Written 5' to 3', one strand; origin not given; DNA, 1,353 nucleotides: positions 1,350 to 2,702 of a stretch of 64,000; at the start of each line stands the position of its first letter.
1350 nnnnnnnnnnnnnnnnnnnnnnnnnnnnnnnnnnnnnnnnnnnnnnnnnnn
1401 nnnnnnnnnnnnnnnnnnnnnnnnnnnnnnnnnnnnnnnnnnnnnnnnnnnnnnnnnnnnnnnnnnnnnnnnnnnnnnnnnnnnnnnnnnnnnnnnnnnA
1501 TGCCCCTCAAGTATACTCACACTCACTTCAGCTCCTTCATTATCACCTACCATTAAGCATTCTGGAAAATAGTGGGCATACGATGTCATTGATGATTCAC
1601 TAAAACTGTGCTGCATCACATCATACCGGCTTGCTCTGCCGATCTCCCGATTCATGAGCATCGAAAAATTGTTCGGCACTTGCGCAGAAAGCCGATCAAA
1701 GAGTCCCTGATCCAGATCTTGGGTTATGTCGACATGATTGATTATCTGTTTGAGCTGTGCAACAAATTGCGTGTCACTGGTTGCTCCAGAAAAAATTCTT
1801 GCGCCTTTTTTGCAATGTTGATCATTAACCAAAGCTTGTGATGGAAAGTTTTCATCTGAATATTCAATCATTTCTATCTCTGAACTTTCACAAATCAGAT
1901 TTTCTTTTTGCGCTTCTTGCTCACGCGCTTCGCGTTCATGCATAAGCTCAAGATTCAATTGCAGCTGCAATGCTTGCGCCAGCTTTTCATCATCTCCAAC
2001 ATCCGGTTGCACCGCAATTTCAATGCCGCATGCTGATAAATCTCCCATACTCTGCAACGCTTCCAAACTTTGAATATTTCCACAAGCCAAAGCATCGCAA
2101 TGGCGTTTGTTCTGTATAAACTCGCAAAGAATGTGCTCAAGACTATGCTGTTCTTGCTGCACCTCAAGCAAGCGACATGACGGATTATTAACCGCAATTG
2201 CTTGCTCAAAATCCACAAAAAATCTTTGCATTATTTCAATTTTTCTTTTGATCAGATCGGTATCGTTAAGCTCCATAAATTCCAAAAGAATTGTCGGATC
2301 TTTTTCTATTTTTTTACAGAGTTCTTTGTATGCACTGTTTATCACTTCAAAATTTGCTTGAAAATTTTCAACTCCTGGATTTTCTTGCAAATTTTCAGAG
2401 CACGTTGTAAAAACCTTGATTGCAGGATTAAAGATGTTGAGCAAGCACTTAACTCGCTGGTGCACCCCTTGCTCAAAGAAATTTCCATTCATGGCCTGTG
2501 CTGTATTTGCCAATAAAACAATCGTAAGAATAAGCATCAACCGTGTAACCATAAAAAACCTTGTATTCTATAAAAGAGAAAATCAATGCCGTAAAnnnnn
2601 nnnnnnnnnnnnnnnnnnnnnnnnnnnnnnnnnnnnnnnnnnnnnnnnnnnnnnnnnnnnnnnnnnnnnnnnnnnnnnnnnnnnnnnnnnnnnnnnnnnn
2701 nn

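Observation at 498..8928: Tandem array of four exported, eukaryote-like (FBXW7/Cdc4-style) WD40 propeller proteins with a shared multi-module architecture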

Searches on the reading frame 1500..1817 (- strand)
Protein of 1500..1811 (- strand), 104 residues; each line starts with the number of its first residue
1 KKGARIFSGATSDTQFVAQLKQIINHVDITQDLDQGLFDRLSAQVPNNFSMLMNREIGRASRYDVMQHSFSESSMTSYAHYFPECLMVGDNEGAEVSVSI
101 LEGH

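Call 6: search_protein_families(library=pfam, proteins=[window:1500-1811:-], max_evalue=10)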
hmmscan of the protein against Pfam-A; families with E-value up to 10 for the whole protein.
seq(104 aa): 1 family
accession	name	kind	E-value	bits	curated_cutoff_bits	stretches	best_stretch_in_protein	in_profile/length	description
PF10337.15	ArAE_2_N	-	0.028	13.9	23.5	1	11-73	220-284/470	Putative ER transporter, 6TM, N-terminal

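Call 47: predict_structure(alignment_id=A4)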
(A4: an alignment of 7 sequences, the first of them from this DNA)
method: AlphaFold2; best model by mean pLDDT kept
length: 106 residues; sequences in the alignment: 7
mean_pLDDT: 46.3   pTM: 0.21
mean pLDDT of the five models: 46.3, 44.9, 40.3, 39.2, 39.2
residues with pLDDT >= 90: 0; 70-90: 0; 50-70: 30; < 50: 76
segments of 3 or more residues with pLDDT < 50: 1-9, 28-35, 48-54, 56-106
pLDDT, mean of each block of 10 residues (from residue 1): 43 58 54 50 52 48 43 41 42 41 33
secondary structure, 60 per line:
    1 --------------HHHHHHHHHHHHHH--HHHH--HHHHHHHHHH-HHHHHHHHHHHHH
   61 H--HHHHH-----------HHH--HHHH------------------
elements in order: H15-28 H31-34 H37-46 H48-61 H64-68 H85-88

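Call 78: fold_search(model_id=the predicted structure, library=pdb)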
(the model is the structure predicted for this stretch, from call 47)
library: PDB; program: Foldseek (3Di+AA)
matches with E <= 10: 0; with E <= 0.001: 0
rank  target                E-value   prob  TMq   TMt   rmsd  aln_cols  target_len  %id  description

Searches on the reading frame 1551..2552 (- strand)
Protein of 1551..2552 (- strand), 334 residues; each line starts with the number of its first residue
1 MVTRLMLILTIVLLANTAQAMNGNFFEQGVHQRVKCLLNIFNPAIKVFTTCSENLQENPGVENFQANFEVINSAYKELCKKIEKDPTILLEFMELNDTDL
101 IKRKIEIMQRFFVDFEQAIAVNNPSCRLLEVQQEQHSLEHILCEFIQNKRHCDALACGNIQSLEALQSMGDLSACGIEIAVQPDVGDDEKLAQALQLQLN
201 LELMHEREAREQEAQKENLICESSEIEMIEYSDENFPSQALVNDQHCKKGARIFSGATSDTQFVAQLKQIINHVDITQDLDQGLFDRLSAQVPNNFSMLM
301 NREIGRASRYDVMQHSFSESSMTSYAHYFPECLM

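Call 13: find_related_loci(query=A2, collection=genome_contigs, flank=10000)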
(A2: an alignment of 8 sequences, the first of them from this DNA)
Query A2 (334 aa) in genome_contigs; peptide patterns used: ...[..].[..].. (x = any residue, [..] = any of these).
30 stretches matched a pattern, but none encodes a relative of the query by tblastn (E <= 1e-3).

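Call 23: search_protein_representatives(alignment_id=A2)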
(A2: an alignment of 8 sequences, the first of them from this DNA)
Query: 8 sequences, 338 profile positions. Proteins with E-value up to 0.001 (for the whole library): 6; up to 1e-10: 6; up to 1e-30: 6. The best 6 are listed.
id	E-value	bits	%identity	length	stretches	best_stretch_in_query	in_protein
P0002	7.7e-163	557.9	-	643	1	1-338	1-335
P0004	6.4e-162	554.8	-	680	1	1-338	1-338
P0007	9.2e-162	554.3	-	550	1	1-337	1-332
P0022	3.0e-80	286.3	-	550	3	1-189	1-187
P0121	1.3e-67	244.8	-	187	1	1-155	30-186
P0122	6.3e-43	163.6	-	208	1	71-286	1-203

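Call 30: find_related_loci(query=A2, collection=metagenome_contigs, flank=10000)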
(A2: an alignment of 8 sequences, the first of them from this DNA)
Query A2 (334 aa) in metagenome_contigs; peptide patterns used: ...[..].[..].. (x = any residue, [..] = any of these).
23 stretches matched a pattern, but none encodes a relative of the query by tblastn (E <= 1e-3).

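Call 35: search_solved_structures(query=A2, max_evalue=10, show_alignments=2)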
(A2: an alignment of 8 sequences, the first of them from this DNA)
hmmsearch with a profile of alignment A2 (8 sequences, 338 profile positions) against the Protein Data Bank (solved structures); distinct sequences matched with E-value up to 10: 1.
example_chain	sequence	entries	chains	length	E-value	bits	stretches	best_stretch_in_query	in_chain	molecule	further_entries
3j9m_AV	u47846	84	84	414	6.9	8.9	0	129-223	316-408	mS27 | 28S ribosomal protein S27, mitochondrial | Small ribosomal subunit protein mS27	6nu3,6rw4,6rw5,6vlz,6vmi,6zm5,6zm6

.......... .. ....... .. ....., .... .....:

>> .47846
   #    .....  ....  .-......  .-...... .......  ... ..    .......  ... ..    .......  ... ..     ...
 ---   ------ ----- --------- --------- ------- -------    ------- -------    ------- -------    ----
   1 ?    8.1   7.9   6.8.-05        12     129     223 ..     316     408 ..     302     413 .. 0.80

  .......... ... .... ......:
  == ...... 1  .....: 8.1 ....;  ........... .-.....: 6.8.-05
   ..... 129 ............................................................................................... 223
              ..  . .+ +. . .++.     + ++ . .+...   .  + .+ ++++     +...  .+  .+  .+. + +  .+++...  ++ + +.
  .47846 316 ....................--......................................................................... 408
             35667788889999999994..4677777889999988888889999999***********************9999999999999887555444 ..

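Call 92: find_related_loci(query=A2, collection=viral_contigs, flank=5000)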
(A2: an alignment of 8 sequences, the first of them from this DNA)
Query A2 (334 aa) in viral_contigs; peptide patterns used: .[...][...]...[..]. (x = any residue, [..] = any of these).
1 stretches matched a pattern, but none encodes a relative of the query by tblastn (E <= 1e-3).

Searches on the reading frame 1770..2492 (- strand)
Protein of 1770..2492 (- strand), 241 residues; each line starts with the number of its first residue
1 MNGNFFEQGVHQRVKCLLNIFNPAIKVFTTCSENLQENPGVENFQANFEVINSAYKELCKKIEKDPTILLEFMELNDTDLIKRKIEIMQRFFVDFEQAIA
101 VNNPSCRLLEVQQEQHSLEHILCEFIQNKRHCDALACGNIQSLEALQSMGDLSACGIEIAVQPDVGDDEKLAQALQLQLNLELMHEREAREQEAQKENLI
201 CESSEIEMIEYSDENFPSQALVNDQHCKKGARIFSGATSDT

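Call 6: search_protein_families(library=pfam, proteins=[window:1770-2492:-], max_evalue=10)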
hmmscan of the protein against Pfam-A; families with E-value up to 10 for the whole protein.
seq(241 aa): 0 families

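Call 46: predict_structure(alignment_id=A3)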
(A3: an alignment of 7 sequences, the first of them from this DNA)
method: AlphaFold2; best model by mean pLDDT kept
length: 196 residues; sequences in the alignment: 7
mean_pLDDT: 73.7   pTM: 0.65
mean pLDDT of the five models: 73.7, 70.5, 69.4, 69.4, 49.8
residues with pLDDT >= 90: 26; 70-90: 108; 50-70: 40; < 50: 22
segments of 3 or more residues with pLDDT < 50: 1-3, 150-168
pLDDT, mean of each block of 10 residues (from residue 1): 60 85 92 84 83 90 80 82 89 85 63 76 86 79 61 32 41 64 76 62
secondary structure, 60 per line:
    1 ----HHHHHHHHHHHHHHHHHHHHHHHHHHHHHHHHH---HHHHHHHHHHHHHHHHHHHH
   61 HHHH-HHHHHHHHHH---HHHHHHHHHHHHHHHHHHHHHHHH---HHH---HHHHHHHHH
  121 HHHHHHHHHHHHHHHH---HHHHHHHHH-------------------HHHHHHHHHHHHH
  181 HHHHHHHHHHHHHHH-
elements in order: H5-37 H41-64 H66-75 H79-102 H112-136 H140-148 H168-195

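Call 50: fold_search(model_id=the predicted structure, library=pdb)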
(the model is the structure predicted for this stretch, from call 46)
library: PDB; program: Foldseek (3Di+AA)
matches with E <= 10: 947; with E <= 0.001: 0
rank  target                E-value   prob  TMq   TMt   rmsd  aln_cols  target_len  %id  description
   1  8d9o                  7.5e-02  0.57  0.23  0.23  14.0       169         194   14  De Novo Photosynthetic Reaction Center Protein in Apo-State (released 2022-09-28)
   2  8gji_A                1.2e-01  0.82  0.28  0.32  13.5       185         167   14  De novo design of high-affinity protein binders to bioactive helical peptides (released 2024-01-10)
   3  8tn1_A                1.6e-01  0.84  0.31  0.38   9.9       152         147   12  De novo designed protein binds poly ADP ribose polymerase inhibitors (PARPi) - apo (released 2024-04-24)
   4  5j5l                  1.6e-01  0.51  0.25  0.30  11.7       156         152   12  CRYSTAL STRUCTURE OF AFMP4P IN COMPLEX WITH ARACHIDONIC ACID (released 2017-04-05)
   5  2l6f_MODEL_1_A        1.6e-01  0.23  0.18  0.19  21.1       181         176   13  NMR Solution structure of FAT domain of FAK complexed with LD2 and LD4 motifs of PAXILLIN (released 2012-05-30)
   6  5j5k                  1.8e-01  0.51  0.26  0.30  11.6       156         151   12  CRYSTAL STRUCTURE OF AFMP4P IN COMPLEX WITH PALMITIC ACID (released 2017-04-05)
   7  3zcj_D                1.9e-01  0.54  0.25  0.25  14.2       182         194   11  Crystal structure of Helicobacter pylori T4SS protein CagL in a tetragonal crystal form with a helical RGD-motif (6 Mo (released 2013-10-09)
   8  8ts7_B                2.0e-01  0.28  0.21  0.17  34.0       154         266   15  Human PI3K p85alpha/p110alpha (released 2023-11-22)
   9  3zcj_F                2.3e-01  0.38  0.23  0.25  13.6       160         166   16  Crystal structure of Helicobacter pylori T4SS protein CagL in a tetragonal crystal form with a helical RGD-motif (6 Mo (released 2013-10-09)
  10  6ocu_B                2.4e-01  0.35  0.24  0.27  32.2       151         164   10  HUMAN PI3KDELTA IN COMPLEX WITH COMPOUND 29 (released 2019-12-11)
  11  6r2g_A                2.5e-01  0.38  0.23  0.29  20.8       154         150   16  Crystal structure of a single-chain protein mimetic of the gp41 NHR trimer in complex with the synthetic CHR peptide C (released 2019-07-10)
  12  9gcf_B                2.5e-01  0.28  0.24  0.27  32.2       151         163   10  HUMAN PI3KDELTA IN COMPLEX WITH ISOCUMARIN INHIBITOR CHF-6523 (released 2024-12-18)
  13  8e0o_C                2.6e-01  0.57  0.27  0.32  11.0       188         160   16  Heterotrimeric variant of tcTRP9, hetBGL03-15-18 (released 2023-04-12)
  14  8e12_A                2.9e-01  0.54  0.28  0.33  13.9       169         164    9  Homotrimeric variant of tcTRP9, BGL14 (released 2023-04-12)
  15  3ma9_A                3.1e-01  0.60  0.28  0.28  16.4       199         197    9  Crystal structure of gp41 derived protein complexed with fab 8066 (released 2010-12-01)
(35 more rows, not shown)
